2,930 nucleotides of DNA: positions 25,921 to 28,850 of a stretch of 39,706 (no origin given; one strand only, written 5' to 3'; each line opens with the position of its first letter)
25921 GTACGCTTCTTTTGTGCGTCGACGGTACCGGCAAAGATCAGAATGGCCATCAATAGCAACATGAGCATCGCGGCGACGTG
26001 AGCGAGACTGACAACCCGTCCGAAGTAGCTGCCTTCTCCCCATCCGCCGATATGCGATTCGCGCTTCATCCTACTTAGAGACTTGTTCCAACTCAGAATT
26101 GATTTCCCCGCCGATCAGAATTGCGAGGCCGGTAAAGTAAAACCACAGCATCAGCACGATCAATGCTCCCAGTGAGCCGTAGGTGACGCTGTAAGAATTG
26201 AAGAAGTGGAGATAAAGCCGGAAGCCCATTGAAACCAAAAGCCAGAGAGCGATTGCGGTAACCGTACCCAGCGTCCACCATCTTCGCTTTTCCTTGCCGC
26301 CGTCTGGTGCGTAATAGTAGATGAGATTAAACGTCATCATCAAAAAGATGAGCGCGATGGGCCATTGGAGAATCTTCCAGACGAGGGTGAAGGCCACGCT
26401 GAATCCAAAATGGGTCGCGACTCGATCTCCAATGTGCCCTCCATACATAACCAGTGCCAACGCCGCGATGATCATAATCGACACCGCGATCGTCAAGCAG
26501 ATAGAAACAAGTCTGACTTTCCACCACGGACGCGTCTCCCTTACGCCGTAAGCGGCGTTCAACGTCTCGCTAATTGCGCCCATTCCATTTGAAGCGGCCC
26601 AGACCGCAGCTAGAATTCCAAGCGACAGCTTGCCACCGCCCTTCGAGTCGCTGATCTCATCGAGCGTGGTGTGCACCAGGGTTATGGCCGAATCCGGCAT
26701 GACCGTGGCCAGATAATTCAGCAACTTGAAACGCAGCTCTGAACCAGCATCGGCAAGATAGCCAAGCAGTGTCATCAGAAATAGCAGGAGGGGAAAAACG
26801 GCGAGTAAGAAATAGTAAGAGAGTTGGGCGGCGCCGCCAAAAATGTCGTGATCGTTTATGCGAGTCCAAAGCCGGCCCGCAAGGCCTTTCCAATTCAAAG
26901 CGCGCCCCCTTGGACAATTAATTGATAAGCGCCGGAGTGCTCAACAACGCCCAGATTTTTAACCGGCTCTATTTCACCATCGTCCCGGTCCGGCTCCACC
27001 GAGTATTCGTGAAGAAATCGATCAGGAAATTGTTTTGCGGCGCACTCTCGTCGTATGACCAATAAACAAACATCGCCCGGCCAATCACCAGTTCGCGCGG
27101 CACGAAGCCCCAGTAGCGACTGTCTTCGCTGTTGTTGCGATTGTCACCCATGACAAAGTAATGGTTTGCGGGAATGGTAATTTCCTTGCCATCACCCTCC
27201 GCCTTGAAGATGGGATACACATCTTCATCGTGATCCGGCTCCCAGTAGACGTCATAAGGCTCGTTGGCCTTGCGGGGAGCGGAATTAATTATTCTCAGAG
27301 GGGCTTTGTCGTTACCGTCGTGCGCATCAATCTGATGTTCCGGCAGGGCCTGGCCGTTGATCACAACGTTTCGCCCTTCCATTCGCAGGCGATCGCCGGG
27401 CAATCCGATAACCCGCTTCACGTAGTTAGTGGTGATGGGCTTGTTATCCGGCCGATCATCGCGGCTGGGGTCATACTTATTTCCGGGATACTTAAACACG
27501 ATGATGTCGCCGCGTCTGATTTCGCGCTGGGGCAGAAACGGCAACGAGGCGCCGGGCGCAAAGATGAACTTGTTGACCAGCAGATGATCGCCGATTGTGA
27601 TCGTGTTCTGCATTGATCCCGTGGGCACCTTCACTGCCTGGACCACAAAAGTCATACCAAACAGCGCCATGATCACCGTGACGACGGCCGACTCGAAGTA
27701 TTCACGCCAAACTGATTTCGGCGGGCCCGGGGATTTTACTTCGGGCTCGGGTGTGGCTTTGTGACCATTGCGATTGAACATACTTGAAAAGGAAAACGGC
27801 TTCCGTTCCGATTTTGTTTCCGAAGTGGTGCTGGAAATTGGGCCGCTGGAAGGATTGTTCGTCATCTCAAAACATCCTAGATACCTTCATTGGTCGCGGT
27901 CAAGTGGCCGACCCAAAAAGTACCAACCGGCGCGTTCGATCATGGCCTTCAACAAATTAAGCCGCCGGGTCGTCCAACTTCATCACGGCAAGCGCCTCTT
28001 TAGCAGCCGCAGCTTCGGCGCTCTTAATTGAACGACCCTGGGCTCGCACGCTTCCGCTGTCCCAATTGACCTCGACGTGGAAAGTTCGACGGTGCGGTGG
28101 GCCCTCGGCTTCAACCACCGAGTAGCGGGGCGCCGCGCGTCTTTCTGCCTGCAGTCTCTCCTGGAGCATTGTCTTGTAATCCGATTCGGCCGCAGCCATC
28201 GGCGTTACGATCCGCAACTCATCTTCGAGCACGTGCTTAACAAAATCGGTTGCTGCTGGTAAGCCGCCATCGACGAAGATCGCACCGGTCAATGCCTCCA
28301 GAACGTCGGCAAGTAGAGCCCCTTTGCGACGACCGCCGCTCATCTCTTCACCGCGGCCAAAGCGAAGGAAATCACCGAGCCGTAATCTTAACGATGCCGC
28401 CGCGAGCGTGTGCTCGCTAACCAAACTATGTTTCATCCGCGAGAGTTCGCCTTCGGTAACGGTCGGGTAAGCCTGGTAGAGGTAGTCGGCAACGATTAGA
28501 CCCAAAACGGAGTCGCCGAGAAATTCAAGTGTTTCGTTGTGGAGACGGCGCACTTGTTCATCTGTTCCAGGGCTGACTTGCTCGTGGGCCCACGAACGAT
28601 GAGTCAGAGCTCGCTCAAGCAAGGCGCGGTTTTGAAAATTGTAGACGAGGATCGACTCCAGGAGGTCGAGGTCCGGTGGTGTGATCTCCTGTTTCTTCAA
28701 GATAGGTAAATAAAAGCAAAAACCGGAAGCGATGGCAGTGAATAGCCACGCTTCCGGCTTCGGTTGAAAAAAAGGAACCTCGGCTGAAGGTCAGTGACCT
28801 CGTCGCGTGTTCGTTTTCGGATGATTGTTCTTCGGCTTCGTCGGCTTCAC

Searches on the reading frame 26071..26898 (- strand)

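Call 80: search_protein_families(library=pfam, proteins=[window:26071-26898:-], max_evalue=0.00001)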
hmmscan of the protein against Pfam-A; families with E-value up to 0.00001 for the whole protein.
window:26071-26898:- (275 aa): 1 family
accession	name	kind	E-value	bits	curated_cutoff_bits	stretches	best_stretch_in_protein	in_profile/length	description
PF03631.20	Virul_fac_BrkB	-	1e-68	232.2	33.7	1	16-272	2-257/259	Virulence factor BrkB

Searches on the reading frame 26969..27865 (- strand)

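Call 80: search_protein_families(library=pfam, proteins=[window:26969-27865:-], max_evalue=0.00001)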
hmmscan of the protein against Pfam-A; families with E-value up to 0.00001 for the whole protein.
window:26969-27865:- (298 aa): 1 family
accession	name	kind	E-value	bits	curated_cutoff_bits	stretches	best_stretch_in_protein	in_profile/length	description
PF10502.14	Peptidase_S26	-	1.7e-49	168.4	22.9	1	53-269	1-168/168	Signal peptidase, peptidase S26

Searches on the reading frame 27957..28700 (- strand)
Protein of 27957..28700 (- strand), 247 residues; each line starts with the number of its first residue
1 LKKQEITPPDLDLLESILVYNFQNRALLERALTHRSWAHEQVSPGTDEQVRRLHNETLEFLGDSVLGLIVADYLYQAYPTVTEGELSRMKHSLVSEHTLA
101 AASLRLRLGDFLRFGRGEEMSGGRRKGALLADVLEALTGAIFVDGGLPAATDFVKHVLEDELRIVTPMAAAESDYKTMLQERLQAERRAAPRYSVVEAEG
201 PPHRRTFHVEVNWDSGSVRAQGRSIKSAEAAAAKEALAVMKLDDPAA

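Call 80: search_protein_families(library=pfam, proteins=[window:27957-28700:-], max_evalue=0.00001)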
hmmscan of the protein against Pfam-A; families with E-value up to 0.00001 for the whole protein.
window:27957-28700:- (247 aa): 4 families
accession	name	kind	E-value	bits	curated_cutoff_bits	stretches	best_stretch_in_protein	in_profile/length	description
PF14622.11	Ribonucleas_3_3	-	1.2e-33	116.4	35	1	25-158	2-124/128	Ribonuclease-III-like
PF00636.31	Ribonuclease_3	-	2e-23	83.5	27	1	56-146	1-102/102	Ribonuclease III domain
PF00035.32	dsrm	-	6e-12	46.4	23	1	175-239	1-65/66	Double-stranded RNA binding motif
PF22935.1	RM44_endonuclase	-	3e-07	31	27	1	22-115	17-119/139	Large ribosomal subunit protein mL44, endonuclease domain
